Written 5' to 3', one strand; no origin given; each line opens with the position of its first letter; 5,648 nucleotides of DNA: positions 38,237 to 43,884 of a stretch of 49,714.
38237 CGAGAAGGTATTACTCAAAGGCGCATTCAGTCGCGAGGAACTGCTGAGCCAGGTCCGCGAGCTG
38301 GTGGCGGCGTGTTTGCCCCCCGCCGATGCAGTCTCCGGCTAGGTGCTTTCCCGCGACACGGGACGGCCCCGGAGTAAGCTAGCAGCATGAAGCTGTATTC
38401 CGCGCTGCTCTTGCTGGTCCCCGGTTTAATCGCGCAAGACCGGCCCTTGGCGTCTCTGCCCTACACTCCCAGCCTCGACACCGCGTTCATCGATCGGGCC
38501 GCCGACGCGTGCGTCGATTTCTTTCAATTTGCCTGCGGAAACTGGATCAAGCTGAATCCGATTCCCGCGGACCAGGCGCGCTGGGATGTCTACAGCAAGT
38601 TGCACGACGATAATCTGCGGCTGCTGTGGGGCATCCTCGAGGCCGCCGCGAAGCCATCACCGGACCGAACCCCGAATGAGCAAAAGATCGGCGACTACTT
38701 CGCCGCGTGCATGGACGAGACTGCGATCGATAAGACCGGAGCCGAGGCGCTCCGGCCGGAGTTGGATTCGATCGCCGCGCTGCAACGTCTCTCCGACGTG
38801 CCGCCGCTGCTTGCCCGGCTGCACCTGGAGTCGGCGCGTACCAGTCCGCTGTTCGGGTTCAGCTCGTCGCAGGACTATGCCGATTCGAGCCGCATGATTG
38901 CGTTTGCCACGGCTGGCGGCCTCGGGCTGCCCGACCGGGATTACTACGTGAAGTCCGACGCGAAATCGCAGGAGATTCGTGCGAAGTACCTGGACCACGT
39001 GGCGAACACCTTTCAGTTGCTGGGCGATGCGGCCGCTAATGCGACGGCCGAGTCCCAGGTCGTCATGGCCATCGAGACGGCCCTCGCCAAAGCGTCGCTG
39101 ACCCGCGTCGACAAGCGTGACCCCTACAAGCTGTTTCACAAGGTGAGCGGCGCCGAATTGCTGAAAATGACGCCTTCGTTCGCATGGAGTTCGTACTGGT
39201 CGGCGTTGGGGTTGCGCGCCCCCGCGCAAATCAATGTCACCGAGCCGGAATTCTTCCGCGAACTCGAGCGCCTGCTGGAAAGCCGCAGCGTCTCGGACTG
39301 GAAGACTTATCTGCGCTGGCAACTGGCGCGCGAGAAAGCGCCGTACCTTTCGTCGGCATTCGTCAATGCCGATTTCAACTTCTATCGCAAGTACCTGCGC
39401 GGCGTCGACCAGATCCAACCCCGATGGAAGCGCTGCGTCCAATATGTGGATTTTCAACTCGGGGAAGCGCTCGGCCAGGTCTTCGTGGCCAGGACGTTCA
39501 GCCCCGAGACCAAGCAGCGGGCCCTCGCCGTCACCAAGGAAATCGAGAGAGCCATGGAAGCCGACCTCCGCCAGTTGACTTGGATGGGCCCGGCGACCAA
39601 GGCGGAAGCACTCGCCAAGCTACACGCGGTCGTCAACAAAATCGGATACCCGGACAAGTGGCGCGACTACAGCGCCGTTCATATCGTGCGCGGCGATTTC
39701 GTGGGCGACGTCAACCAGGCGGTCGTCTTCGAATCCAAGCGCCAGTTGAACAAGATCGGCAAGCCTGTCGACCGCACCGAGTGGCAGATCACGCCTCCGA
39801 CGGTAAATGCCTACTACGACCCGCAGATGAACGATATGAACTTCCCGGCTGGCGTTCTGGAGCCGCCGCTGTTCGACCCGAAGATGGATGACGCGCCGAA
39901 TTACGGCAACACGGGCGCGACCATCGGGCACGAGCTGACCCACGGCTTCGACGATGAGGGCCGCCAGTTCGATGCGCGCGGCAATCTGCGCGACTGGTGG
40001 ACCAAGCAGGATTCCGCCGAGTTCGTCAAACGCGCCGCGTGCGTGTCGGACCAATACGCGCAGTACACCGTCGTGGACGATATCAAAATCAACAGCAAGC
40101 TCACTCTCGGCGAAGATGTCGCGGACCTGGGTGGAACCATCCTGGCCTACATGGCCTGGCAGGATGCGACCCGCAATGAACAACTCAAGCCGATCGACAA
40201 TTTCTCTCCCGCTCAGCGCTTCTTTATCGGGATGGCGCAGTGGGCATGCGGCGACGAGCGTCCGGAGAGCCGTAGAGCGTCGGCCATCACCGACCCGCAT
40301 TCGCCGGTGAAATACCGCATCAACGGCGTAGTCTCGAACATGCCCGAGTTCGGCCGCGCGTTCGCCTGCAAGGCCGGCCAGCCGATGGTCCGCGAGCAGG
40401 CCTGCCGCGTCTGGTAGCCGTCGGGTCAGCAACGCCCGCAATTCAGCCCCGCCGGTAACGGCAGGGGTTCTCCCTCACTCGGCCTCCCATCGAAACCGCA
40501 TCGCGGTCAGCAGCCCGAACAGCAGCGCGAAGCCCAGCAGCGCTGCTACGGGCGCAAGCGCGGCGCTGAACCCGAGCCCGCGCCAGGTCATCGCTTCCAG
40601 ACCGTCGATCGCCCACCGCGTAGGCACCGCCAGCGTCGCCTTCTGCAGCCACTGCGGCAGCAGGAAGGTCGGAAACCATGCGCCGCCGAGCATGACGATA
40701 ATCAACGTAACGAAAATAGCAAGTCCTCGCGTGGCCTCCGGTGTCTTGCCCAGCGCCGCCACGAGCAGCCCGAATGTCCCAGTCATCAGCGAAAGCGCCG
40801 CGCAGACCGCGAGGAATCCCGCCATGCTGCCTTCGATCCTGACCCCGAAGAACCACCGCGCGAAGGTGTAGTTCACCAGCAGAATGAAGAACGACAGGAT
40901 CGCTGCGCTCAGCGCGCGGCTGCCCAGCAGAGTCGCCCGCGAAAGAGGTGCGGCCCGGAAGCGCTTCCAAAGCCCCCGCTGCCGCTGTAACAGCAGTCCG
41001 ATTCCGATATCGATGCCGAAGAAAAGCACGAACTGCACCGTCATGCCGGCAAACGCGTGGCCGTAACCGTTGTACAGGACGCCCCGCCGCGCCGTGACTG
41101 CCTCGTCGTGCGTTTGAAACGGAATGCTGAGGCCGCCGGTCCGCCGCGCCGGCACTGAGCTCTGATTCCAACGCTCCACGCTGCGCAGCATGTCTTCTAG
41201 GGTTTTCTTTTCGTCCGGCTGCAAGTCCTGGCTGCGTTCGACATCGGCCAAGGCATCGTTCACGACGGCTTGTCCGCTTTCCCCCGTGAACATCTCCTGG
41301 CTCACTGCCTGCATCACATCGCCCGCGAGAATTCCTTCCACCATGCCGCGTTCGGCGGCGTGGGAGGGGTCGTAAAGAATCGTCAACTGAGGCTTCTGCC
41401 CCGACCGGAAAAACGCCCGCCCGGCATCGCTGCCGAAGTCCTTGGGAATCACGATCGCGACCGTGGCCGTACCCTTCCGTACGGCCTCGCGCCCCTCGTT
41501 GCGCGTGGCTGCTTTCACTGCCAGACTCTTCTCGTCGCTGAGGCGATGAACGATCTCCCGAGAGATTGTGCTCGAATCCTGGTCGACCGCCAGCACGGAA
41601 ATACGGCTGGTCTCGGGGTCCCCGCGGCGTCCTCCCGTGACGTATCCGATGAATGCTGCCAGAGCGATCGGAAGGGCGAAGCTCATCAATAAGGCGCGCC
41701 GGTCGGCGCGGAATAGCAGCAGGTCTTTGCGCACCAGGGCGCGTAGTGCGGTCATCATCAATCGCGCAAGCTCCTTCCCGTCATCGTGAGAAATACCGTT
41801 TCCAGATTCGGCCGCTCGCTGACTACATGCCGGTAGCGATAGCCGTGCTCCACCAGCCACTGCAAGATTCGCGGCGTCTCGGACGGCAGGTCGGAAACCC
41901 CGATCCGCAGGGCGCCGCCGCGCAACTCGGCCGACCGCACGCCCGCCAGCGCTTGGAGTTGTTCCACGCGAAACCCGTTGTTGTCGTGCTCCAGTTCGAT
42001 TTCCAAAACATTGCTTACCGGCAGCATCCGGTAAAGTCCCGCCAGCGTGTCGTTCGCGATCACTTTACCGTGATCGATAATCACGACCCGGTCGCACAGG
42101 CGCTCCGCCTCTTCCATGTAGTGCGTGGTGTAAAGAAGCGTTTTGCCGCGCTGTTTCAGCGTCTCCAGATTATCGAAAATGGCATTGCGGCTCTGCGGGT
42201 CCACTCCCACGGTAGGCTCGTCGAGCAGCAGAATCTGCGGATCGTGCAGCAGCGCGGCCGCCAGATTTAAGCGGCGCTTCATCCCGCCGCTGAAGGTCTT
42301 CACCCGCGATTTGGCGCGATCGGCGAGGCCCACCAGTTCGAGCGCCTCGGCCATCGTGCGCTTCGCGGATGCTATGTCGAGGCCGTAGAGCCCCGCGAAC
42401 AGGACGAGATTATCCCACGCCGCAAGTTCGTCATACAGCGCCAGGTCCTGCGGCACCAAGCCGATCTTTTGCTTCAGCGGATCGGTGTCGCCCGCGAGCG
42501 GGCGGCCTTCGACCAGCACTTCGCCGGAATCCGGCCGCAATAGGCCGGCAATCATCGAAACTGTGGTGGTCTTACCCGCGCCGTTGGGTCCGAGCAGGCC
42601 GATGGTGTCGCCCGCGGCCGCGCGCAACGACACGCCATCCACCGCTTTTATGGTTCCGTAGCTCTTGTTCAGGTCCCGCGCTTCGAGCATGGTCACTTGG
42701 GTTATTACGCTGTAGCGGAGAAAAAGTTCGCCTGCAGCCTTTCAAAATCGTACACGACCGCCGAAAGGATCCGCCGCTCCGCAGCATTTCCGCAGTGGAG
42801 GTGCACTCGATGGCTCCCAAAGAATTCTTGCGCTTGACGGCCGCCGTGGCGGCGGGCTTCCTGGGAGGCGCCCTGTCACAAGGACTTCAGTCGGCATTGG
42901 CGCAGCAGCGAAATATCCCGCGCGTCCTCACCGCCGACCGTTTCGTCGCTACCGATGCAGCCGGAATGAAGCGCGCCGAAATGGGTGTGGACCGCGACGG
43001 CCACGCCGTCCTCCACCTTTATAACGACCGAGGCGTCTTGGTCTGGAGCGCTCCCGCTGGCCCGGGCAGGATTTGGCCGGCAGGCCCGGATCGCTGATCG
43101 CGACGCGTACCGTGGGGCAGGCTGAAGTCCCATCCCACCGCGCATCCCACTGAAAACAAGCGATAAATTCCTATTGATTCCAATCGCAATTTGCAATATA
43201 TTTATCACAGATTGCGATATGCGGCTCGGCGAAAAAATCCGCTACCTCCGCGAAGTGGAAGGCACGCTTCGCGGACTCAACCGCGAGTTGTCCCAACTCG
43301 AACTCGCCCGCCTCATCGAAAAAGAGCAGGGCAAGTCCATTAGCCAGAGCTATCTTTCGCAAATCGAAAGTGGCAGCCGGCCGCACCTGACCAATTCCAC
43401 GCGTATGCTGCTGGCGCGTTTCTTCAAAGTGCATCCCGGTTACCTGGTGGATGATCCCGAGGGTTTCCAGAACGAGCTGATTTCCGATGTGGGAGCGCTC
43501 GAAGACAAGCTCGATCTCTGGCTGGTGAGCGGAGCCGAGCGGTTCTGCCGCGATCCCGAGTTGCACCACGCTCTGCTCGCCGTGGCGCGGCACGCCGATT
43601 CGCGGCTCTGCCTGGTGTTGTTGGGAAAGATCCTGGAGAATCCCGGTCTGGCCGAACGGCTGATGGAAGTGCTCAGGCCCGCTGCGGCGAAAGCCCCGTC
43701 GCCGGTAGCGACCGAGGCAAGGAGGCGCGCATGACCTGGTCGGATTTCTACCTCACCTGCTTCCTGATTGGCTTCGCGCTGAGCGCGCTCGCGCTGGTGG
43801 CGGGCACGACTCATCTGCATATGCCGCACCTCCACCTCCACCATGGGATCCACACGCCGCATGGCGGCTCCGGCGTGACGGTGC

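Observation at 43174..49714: Composite XRE - NfeD - flotillin - PspA - YjfI-like - PspA - DUF4178-like - unknown locus: candidate undescribed membrane-stress/remodelling system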

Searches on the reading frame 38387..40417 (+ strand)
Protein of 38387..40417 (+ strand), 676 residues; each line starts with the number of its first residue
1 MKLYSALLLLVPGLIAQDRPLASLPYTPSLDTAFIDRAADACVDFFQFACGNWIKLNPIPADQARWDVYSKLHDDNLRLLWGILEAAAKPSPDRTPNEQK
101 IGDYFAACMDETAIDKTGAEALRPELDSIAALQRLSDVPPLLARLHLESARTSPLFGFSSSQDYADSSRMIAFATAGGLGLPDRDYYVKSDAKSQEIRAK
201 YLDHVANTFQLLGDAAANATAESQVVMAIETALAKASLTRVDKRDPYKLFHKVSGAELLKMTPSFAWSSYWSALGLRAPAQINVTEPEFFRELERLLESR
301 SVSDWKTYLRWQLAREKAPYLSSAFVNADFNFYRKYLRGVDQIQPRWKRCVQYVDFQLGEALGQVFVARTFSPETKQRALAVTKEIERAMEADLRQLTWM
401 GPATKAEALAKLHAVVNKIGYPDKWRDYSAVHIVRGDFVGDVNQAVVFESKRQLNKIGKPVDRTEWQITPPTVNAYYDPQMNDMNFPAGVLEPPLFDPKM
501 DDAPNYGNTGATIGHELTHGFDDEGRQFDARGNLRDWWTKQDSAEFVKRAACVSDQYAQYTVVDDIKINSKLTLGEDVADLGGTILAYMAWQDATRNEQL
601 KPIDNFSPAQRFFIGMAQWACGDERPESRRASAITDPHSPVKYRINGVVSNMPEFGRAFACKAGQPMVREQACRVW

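Call 68: search_protein_families(library=pfam, proteins=[window:38387-40417:+], max_evalue=0.001)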
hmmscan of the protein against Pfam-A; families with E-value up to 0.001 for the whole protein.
window:38387-40417:+ (676 aa): 2 families
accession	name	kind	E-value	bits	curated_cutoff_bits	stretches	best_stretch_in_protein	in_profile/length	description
PF05649.18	Peptidase_M13_N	-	5.5e-120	401.7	32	1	42-422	2-381/381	Peptidase family M13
PF01431.27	Peptidase_M13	-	5.3e-68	229.1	24.5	1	474-675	1-205/205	Peptidase family M13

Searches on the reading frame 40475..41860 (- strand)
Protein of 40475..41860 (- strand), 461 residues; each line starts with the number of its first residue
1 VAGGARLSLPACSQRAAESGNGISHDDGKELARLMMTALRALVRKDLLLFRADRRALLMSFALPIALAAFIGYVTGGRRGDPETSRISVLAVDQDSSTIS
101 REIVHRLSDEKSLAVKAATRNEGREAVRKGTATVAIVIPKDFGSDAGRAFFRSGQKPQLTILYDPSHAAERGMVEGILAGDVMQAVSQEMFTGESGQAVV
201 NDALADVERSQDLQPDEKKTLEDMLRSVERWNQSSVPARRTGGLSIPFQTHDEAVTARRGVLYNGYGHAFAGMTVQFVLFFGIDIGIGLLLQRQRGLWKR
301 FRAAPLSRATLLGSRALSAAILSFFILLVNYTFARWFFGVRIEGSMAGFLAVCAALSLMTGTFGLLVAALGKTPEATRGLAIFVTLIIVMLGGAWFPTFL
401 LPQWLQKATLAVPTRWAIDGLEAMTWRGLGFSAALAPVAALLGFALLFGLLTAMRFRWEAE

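Call 68: search_protein_families(library=pfam, proteins=[window:40475-41860:-], max_evalue=0.001)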
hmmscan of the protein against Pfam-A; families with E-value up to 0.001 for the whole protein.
window:40475-41860:- (461 aa): 2 families
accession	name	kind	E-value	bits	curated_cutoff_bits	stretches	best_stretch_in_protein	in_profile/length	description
PF12698.13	ABC2_membrane_3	-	8.6e-31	107.7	31.6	1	57-453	4-346/347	ABC-2 family transporter protein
PF01061.29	ABC2_membrane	-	1.5e-20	74.1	26.9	1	271-422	52-207/211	ABC-2 type transporter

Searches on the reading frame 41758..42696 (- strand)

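Call 68: search_protein_families(library=pfam, proteins=[window:41758-42696:-], max_evalue=0.001)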
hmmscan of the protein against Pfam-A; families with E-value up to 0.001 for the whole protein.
window:41758-42696:- (312 aa): 3 families
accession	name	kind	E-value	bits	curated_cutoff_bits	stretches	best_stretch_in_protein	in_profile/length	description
PF00005.33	ABC_tran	-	6.9e-35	121.1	25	1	20-162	2-136/137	ABC transporter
PF13304.12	AAA_21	-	4.9e-12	46.9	27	1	135-192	238-298/304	AAA domain, putative AbiEii toxin, Type IV TA system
PF13732.12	DrrA1-3_C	-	0.00024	22.2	27.4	1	232-304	16-79/81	ATP-binding protein DrrA1-3-like, C-terminal domain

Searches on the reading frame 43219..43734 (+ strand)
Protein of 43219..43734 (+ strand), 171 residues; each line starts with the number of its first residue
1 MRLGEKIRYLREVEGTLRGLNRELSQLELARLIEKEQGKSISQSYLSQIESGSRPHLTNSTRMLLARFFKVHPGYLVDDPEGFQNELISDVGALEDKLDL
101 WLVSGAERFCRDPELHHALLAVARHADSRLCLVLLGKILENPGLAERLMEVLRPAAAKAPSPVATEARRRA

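Call 5: search_protein_families(library=pfam, proteins=[window:43219-43734:+], max_evalue=0.01)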
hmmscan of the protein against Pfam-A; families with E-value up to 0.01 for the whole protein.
window:43219-43734:+ (171 aa): 3 families
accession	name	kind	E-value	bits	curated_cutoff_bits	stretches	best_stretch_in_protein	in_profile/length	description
PF01381.28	HTH_3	-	5e-06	26.9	23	1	21-76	7-55/55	Helix-turn-helix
PF13560.12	HTH_31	-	0.00097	19.8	27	1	3-66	2-51/64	Helix-turn-helix domain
PF12844.13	HTH_19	-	0.006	16.9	30.2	0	21-77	10-59/64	Helix-turn-helix domain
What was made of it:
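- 43219..43734 (+): g1: XRE/Cro-type HTH regulator of 171 aa, with a conserved C-terminal domain of about 90 aa and unknown fold. HTH_3 E = 5e-6 (call 5).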

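Call 6: search_protein_families(library=ncbifam, proteins=[window:43219-43734:+], max_evalue=0.01)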
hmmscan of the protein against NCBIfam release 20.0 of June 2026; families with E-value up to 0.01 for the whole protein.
window:43219-43734:+ (171 aa): 1 family
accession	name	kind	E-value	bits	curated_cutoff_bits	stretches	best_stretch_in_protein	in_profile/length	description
NF038139.1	Reg_Aceta_RamB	equivalog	0.0095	14.6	700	0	20-79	10-64/465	acetate metabolism transcriptional regulator RamB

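Call 71: find_related_loci(query=A5, collection=metagenome_contigs, flank=10000)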
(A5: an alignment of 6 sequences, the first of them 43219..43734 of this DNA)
Query A5 (171 aa) in metagenome_contigs; peptide patterns used: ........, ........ (x = any residue, [..] = any of these).
600 stretches matched a pattern (row limit reached: there are more); 544 encode a relative of the query (tblastn E <= 1e-3); the best 80 are kept; 80 distinct loci.
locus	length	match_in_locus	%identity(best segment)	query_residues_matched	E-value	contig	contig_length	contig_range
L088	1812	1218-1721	85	1-171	2e-100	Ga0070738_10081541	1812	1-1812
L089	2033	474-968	84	1-171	4e-99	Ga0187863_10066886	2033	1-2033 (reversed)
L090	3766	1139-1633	84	1-171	3e-95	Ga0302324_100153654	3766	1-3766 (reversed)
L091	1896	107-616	84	1-171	2e-99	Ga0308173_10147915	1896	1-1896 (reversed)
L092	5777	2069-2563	84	1-171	2e-94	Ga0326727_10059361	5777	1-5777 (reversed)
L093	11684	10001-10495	84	1-171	2e-94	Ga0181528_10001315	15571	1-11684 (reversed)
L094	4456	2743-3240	83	1-171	2e-94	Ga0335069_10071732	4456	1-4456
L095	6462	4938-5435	83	1-171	3e-94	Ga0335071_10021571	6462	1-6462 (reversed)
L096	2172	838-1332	85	1-171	4e-98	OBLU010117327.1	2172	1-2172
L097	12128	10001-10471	90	1-157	8e-94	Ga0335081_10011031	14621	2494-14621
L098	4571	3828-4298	90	1-157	7e-94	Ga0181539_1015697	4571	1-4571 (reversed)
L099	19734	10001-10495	85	1-171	1e-93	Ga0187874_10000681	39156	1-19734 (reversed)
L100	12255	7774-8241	90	1-156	1e-93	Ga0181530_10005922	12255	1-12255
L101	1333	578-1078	85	1-169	9e-101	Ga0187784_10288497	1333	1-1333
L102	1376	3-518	85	2-171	3e-100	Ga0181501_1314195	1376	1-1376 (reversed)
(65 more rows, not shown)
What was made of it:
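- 43219..43734 (+): It is 80-91% identical across 80 metagenome loci (call 71).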

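Call 91: search_protein_families(library=padloc, proteins=[window:43219-43734:+], max_evalue=0.001)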
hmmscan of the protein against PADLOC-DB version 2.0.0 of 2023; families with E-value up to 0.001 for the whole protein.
window:43219-43734:+ (171 aa): 0 families

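Call 108: search_solved_structures(query=A5, max_evalue=0.01)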
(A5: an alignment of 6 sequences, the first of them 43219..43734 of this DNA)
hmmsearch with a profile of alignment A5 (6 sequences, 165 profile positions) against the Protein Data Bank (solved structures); distinct sequences matched with E-value up to 0.01: 4.
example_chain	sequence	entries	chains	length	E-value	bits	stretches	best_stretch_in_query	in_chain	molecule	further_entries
3qwg_A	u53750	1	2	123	0.00019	24.4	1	35-80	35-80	ESX-1 secretion-associated regulator EspR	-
3qf3_A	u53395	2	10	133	0.00021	24.2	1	35-80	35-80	ESX-1 secretion-associated regulator EspR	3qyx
3r1f_A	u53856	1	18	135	0.00022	24.1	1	35-80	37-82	ESX-1 secretion-associated regulator EspR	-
4ndw_A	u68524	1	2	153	0.00028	23.8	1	35-80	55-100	Nucleoid-associated protein EspR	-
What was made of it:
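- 43219..43734 (+): The closest solved relative is EspR, over the HTH region only, E = 2e-4 (call 108).
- Closest known: Mycobacterial clgR-pspA-pspM-pspN. Different: The closest solved relative of g1 is EspR, not ClgR (call 108).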
